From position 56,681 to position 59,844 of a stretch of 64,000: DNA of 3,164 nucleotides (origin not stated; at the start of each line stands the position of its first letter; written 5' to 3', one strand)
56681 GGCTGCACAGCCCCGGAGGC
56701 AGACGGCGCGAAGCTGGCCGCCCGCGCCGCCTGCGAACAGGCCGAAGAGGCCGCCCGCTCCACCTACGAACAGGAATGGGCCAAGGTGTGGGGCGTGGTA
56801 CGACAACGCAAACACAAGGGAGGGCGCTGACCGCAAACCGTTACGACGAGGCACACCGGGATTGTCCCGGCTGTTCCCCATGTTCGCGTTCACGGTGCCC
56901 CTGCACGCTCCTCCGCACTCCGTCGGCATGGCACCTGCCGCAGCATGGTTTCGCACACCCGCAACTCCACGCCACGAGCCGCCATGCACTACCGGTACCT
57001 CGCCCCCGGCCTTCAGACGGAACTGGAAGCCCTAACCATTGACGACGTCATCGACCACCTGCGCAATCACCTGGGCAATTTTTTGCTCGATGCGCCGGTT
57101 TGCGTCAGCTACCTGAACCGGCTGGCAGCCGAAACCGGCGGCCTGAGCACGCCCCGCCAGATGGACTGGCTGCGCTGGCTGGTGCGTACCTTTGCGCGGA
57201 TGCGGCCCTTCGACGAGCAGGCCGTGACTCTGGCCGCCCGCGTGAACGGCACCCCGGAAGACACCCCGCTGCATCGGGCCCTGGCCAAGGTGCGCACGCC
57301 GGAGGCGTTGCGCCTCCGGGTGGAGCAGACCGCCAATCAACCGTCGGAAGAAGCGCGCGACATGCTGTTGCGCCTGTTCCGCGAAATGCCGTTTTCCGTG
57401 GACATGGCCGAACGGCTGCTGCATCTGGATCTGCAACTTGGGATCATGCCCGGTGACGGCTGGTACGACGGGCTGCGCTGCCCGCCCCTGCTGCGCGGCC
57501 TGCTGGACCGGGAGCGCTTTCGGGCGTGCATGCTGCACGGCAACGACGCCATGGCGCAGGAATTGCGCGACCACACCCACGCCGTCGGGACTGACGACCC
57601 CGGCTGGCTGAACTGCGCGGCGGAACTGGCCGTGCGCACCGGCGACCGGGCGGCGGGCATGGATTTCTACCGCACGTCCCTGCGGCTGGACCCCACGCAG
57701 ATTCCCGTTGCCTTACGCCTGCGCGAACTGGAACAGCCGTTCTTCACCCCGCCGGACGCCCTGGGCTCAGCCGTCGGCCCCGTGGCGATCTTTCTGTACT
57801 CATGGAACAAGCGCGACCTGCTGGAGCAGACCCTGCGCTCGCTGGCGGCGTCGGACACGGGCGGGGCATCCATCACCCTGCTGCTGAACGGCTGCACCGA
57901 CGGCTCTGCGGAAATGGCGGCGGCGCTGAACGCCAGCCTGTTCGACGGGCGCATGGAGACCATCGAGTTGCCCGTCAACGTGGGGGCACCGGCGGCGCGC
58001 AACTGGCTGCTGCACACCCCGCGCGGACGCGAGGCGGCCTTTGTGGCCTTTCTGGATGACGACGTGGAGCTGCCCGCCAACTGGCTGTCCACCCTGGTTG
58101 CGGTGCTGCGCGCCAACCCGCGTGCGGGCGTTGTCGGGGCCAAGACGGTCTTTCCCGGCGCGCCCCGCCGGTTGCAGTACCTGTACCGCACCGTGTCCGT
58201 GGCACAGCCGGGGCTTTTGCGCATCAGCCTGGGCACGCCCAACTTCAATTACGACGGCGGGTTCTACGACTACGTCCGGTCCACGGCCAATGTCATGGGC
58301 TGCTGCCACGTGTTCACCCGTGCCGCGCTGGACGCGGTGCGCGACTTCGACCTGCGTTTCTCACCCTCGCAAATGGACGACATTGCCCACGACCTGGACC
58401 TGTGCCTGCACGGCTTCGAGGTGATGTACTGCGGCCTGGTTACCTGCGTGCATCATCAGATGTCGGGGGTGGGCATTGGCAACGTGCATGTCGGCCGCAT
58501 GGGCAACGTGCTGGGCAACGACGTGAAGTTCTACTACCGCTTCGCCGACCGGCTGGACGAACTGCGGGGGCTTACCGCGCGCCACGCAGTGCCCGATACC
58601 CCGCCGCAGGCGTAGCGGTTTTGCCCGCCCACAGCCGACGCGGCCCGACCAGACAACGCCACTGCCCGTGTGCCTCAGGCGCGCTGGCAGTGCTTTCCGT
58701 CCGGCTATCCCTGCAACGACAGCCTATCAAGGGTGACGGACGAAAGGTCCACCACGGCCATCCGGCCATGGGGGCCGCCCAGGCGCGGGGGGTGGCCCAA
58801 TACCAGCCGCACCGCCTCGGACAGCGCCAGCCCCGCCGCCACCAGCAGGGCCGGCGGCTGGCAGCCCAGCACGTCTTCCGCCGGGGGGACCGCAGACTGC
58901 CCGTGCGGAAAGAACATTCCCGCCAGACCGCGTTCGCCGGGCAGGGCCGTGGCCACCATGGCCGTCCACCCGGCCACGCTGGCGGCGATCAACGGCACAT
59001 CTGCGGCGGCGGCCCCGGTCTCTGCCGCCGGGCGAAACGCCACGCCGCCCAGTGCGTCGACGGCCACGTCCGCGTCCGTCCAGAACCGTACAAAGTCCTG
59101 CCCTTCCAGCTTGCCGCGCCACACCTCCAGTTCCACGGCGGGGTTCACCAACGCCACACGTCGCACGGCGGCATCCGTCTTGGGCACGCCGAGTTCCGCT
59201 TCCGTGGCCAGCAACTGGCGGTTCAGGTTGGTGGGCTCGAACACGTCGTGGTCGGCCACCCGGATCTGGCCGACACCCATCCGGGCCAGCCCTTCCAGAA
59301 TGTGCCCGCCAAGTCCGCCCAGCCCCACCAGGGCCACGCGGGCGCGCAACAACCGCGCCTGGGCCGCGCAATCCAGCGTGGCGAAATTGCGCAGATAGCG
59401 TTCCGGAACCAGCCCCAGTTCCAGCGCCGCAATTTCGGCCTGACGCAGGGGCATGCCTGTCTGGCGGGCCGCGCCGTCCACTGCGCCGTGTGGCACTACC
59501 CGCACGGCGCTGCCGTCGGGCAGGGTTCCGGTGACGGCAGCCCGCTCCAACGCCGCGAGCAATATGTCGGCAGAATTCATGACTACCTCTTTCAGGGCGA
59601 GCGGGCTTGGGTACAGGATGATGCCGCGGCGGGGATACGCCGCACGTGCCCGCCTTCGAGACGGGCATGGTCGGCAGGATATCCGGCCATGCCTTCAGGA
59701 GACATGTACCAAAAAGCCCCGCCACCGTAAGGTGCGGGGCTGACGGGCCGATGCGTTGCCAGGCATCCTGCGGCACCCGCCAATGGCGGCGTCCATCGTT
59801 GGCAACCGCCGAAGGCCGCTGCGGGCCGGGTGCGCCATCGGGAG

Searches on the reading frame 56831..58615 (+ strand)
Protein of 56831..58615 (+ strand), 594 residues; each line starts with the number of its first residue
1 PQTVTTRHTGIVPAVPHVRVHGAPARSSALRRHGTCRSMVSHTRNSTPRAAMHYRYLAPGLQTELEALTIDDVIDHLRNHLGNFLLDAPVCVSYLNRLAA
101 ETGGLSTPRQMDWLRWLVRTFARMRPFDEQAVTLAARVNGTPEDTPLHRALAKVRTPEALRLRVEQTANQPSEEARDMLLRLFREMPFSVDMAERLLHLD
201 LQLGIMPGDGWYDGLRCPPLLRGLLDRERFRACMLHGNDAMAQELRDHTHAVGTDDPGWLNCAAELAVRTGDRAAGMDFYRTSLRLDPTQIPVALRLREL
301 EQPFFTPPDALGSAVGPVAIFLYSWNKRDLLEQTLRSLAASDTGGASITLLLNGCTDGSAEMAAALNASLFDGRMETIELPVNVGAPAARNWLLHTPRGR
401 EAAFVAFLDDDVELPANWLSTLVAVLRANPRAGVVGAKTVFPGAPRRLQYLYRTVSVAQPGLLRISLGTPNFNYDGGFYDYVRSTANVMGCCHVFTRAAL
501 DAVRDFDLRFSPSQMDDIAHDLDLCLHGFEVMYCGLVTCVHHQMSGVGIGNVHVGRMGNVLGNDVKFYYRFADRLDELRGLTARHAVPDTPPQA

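Call 29: search_protein_families(library=pfam, proteins=[window:56831-58615:+], max_evalue=0.00001)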
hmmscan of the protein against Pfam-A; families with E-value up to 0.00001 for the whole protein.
window:56831-58615:+ (594 aa): 2 families
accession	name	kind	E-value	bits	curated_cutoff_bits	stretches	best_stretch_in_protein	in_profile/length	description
PF00535.33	Glycos_transf_2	-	4.4e-15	56.4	23.3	1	324-500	6-164/168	Glycosyl transferase family 2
PF13641.12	Glyco_tranf_2_3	-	7.9e-11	42.8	27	1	318-541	3-211/230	Glycosyltransferase like family 2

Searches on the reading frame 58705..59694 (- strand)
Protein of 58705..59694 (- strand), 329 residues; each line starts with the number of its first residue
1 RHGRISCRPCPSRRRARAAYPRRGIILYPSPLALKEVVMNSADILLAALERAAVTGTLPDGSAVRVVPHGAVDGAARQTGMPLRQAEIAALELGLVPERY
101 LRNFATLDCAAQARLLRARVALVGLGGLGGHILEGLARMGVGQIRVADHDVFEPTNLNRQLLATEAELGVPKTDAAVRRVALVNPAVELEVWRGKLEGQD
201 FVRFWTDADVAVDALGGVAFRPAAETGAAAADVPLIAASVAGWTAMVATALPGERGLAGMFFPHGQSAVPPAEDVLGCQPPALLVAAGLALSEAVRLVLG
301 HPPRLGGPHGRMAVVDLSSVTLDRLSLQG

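Call 79: search_protein_families(library=pfam, proteins=[window:58705-59694:-], max_evalue=0.00001)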
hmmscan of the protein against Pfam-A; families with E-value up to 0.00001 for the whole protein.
window:58705-59694:- (329 aa): 1 family
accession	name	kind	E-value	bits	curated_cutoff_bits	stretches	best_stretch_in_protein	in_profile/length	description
PF00899.27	ThiF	-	9.8e-42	143.2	28.1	1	102-321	3-223/238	ThiF family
